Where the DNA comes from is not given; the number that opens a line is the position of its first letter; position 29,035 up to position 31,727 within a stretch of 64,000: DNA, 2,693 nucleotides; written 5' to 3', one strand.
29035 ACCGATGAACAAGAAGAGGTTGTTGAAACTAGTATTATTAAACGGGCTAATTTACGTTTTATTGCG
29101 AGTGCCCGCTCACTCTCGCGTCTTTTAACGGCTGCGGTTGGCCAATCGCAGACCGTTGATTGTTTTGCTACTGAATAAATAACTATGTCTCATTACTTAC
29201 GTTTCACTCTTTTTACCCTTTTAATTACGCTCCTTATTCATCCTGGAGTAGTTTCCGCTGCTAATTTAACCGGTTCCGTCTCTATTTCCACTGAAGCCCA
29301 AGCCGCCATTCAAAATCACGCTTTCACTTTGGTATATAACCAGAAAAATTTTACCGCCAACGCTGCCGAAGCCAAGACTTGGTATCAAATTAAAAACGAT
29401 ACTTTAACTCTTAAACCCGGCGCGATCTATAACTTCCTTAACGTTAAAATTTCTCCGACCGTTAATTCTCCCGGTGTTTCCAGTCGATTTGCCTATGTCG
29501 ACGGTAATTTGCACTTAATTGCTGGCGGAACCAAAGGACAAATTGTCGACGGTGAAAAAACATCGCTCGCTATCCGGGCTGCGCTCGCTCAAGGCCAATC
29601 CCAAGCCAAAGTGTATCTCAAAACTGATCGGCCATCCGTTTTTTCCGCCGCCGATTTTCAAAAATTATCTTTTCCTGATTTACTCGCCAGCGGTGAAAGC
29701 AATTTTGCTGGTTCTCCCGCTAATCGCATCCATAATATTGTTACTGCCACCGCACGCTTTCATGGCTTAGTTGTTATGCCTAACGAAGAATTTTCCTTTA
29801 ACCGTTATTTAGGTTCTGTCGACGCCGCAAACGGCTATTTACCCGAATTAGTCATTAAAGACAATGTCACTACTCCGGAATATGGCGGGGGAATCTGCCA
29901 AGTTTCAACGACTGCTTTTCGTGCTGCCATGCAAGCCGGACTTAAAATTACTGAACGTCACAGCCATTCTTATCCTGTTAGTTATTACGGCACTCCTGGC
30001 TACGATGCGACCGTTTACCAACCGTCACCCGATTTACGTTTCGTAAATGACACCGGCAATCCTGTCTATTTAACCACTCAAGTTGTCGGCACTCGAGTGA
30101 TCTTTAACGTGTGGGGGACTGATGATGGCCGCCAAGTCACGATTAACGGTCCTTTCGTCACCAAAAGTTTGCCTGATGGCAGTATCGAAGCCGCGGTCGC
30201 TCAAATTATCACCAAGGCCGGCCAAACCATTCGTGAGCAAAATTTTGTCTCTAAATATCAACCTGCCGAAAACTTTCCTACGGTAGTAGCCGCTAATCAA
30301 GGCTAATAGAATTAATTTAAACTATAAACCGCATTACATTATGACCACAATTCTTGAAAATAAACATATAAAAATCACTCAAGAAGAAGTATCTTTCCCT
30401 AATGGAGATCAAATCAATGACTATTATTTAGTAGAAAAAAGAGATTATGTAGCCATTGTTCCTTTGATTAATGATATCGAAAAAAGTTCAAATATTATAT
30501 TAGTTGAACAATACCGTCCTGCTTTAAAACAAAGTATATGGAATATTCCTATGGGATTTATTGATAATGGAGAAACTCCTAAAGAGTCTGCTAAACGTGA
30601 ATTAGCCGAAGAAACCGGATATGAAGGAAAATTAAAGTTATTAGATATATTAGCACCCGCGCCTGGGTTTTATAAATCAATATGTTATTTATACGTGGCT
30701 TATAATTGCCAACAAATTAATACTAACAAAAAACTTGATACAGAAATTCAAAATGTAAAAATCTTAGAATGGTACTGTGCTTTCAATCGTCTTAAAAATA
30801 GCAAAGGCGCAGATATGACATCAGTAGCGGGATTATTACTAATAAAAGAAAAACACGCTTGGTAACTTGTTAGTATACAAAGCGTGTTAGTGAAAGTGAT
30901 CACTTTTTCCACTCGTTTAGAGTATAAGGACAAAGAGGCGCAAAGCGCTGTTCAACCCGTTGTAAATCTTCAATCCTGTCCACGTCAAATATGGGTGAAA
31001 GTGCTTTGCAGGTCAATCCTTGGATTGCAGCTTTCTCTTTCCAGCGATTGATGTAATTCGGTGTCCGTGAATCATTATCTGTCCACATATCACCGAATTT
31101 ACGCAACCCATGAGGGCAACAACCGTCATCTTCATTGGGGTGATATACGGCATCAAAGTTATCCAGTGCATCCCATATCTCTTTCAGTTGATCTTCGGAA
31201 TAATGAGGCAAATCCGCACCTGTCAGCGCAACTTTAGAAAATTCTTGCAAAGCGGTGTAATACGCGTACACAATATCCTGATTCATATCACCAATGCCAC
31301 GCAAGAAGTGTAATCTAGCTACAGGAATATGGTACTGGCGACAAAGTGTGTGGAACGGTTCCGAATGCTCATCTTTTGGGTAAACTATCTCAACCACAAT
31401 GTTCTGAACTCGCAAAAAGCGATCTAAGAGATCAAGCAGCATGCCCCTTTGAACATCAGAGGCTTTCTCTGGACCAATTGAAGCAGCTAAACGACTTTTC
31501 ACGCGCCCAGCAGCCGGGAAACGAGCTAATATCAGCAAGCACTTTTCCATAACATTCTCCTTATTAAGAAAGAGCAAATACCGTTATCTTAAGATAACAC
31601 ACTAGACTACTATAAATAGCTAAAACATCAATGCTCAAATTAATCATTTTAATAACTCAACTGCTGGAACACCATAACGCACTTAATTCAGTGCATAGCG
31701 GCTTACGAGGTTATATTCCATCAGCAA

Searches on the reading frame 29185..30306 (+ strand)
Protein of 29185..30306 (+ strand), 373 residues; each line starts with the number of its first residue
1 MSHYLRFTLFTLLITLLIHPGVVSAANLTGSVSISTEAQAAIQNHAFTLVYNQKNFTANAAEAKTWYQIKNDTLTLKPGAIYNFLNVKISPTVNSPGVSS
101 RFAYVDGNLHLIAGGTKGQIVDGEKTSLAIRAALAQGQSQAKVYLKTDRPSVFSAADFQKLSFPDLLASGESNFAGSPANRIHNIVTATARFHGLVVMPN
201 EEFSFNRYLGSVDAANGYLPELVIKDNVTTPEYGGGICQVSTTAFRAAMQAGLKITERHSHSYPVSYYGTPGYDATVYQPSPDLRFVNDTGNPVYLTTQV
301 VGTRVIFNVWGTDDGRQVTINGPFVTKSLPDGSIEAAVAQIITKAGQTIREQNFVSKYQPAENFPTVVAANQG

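Call 5: search_protein_families(library=pfam, proteins=[window:29185-30306:+], max_evalue=0.001)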
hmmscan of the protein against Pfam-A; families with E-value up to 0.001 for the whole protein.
window:29185-30306:+ (373 aa): 1 family
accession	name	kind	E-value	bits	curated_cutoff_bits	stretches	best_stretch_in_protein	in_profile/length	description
PF04294.18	VanW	-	3.9e-44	149.7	27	1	180-310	1-130/130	VanW like protein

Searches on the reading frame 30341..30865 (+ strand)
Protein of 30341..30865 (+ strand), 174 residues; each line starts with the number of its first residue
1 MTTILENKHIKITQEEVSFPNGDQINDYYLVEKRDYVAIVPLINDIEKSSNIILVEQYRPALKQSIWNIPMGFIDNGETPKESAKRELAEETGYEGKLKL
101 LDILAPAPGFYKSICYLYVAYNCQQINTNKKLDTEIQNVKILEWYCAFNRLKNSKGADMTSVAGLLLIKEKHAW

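Call 5: search_protein_families(library=pfam, proteins=[window:30341-30865:+], max_evalue=0.001)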
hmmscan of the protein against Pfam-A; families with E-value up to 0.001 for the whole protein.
window:30341-30865:+ (174 aa): 1 family
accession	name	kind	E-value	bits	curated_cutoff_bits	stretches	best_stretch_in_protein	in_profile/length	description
PF00293.34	NUDIX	-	4.2e-14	53.1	21.1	1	35-145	4-112/134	NUDIX domain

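Call 6: search_protein_families(library=ncbifam, proteins=[window:30341-30865:+], max_evalue=0.01)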
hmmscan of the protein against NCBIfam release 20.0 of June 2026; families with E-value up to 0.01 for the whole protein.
window:30341-30865:+ (174 aa): 22 families
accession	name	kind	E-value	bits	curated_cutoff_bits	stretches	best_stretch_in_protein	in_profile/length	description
NF008736.0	PRK11762.1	equivalog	3.6e-14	52.7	169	1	6-169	18-178/186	ADP compounds hydrolase NudE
NF041652.1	Nud_hyd_Dein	equivalog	1.2e-07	32.1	200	1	47-141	22-121/152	Nudix hydrolase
NF001938.0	PRK00714.1-5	equivalog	3.2e-07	29.9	116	1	62-96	42-76/172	RNA pyrophosphohydrolase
NF001936.0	PRK00714.1-3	equivalog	7.3e-07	29.2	118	1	34-108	7-74/155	RNA pyrophosphohydrolase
TIGR00052.1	TIGR00052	subfamily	1e-06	28.5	79.55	1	47-167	54-185/188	nudix-type nucleoside diphosphatase, YffH/AdpP family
NF052459.1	OxoGTPPhMutT1Mycb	equivalog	1.2e-05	24.6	475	1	65-151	29-113/292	8-oxo-(d)GTP phosphatase MutT1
NF008044.0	PRK10776.1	equivalog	3.6e-05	23.6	148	1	50-96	16-62/130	8-oxo-dGTP diphosphatase MutT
NF001935.0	PRK00714.1-2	equivalog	9.3e-05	22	259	1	62-96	28-62/183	RNA pyrophosphohydrolase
TIGR00586.1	mutt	equivalog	0.0001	22.3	97.9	1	58-95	25-62/129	8-oxo-dGTP diphosphatase MutT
NF001937.0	PRK00714.1-4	equivalog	0.00038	20.1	139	1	62-96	28-62/161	RNA pyrophosphohydrolase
NF006530.0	PRK08999.1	equivalog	0.00038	19.6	245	1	48-95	16-63/315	Nudix family hydrolase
NF001934.0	PRK00714.1-1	equivalog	0.00045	19.7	241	1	62-97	28-63/176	RNA pyrophosphohydrolase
TIGR02705.1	nudix_YtkD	equivalog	0.00068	19.2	154.4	1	69-94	49-74/156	RNA deprotection pyrophosphohydrolase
NF001299.0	PRK00241.1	equivalog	0.00075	19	158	1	32-94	127-188/263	NAD(+) diphosphatase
NF011585.0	PRK15009.1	equivalog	0.00094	18.9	234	1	18-152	28-168/191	GDP-mannose pyrophosphatase NudK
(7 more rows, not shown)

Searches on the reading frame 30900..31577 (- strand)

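Call 5: search_protein_families(library=pfam, proteins=[window:30900-31577:-], max_evalue=0.001)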
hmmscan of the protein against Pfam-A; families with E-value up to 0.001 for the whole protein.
window:30900-31577:- (225 aa): 2 families
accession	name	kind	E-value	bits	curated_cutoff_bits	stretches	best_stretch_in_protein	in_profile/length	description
PF01983.22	CofC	-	3.2e-06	26.9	22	1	20-153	7-128/217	Guanylyl transferase CofC like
PF09837.15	DUF2064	-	4.5e-06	26.9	25.8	1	53-160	4-107/120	Uncharacterized protein conserved in bacteria (DUF2064)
